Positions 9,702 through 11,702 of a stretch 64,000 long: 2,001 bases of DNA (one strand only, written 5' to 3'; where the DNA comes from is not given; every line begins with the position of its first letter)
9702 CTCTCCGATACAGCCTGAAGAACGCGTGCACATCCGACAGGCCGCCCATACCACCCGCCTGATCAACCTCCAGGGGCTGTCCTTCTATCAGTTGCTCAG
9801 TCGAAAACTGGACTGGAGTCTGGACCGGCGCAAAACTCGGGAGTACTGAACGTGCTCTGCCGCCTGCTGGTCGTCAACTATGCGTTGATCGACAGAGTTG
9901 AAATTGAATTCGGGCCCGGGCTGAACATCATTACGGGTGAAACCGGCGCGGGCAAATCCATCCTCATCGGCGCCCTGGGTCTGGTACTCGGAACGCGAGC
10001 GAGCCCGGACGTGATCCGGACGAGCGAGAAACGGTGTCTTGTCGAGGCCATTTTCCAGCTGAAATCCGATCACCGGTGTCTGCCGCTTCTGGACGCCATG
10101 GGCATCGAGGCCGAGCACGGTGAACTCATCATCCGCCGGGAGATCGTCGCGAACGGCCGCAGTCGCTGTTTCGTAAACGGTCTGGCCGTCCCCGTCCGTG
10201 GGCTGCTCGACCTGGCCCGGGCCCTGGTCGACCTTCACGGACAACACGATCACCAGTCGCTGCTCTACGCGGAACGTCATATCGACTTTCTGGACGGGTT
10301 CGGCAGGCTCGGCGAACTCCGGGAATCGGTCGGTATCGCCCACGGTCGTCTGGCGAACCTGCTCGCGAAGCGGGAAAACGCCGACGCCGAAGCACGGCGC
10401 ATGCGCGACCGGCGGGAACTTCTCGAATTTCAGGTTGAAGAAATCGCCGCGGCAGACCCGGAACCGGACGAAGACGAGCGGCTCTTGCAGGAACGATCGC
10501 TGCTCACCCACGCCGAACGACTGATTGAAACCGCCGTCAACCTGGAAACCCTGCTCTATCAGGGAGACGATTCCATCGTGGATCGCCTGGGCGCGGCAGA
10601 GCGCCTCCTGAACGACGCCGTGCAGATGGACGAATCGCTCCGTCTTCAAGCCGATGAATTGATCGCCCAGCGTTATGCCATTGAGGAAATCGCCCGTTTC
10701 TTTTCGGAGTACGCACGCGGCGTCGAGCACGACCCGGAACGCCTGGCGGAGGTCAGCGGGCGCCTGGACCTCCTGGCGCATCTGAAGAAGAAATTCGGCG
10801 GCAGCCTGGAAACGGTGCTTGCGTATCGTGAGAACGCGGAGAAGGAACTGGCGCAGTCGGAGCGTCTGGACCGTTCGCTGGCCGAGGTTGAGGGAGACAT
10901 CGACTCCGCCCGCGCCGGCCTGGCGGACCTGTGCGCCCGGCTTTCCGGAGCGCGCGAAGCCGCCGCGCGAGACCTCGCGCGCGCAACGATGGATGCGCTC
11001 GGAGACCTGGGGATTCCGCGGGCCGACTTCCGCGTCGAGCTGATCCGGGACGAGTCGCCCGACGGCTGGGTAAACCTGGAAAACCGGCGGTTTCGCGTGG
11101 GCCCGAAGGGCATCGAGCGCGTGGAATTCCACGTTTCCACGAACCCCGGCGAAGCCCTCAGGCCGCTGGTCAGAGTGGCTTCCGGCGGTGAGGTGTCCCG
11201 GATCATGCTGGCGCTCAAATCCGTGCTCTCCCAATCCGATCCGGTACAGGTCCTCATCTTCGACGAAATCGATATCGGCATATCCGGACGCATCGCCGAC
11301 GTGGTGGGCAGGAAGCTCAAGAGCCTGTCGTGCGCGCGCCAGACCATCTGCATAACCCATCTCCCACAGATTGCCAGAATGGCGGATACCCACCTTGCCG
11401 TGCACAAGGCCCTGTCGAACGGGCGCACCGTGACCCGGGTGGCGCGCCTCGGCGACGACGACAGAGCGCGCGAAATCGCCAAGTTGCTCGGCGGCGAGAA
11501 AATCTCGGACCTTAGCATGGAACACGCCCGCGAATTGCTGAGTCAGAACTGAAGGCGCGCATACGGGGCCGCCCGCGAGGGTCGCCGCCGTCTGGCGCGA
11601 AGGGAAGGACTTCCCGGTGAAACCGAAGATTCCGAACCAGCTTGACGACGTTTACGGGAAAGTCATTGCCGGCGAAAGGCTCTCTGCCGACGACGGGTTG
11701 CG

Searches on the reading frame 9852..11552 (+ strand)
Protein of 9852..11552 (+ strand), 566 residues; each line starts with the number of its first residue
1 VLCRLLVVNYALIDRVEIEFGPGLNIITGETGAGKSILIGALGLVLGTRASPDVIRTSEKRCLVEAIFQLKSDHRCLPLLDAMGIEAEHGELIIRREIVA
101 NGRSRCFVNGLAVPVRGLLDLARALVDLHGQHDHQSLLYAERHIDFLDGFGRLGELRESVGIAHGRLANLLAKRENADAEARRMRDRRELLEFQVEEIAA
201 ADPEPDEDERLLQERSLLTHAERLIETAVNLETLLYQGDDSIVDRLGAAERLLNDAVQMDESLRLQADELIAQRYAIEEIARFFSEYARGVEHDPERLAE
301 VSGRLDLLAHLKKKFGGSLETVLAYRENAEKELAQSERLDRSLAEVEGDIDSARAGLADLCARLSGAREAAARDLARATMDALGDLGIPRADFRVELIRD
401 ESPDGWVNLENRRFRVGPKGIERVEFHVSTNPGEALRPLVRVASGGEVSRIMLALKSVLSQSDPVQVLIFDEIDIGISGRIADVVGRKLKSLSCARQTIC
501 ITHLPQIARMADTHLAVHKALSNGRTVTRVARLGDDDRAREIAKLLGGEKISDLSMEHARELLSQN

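Call 30: search_protein_families(library=ncbifam, proteins=[window:9852-11552:+])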
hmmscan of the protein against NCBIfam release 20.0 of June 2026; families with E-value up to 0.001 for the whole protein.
window:9852-11552:+ (566 aa): 9 families
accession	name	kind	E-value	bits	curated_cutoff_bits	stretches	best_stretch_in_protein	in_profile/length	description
TIGR00634.1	recN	equivalog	5.3e-156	520.8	407.85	1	1-564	1-562/563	DNA repair protein RecN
NF008121.0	PRK10869.1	equivalog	2.1e-115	386.3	418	1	1-564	1-552/553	DNA repair protein RecN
TIGR02169.1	SMC_prok_A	equivalog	2.6e-09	35.4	729.4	1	15-113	16-118/1165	chromosome segregation protein SMC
NF002244.0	PRK01156.1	equivalog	2.6e-07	29.1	847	1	5-73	6-78/895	DNA double-strand break repair ATPase Rad50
NF045780.1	TrlF_fam_ATP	equivalog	3.8e-07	29.2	350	1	14-369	301-661/944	TrlF family AAA-like ATPase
NF045487.1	ASRP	equivalog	8e-06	24.7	300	1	13-64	5-54/593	archaea-specific SMC-related protein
NF041034.1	Rad50_Sulf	equivalog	2.2e-05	22.5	1000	0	8-53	9-54/872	DNA double-strand break repair ATPase Rad50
NF003034.1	PRK03918.1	equivalog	3.5e-05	22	700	0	8-46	9-49/878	DNA double-strand break repair ATPase Rad50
TIGR00611.2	recf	equivalog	0.00074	18.8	172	0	4-72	3-76/339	DNA replication/repair protein RecF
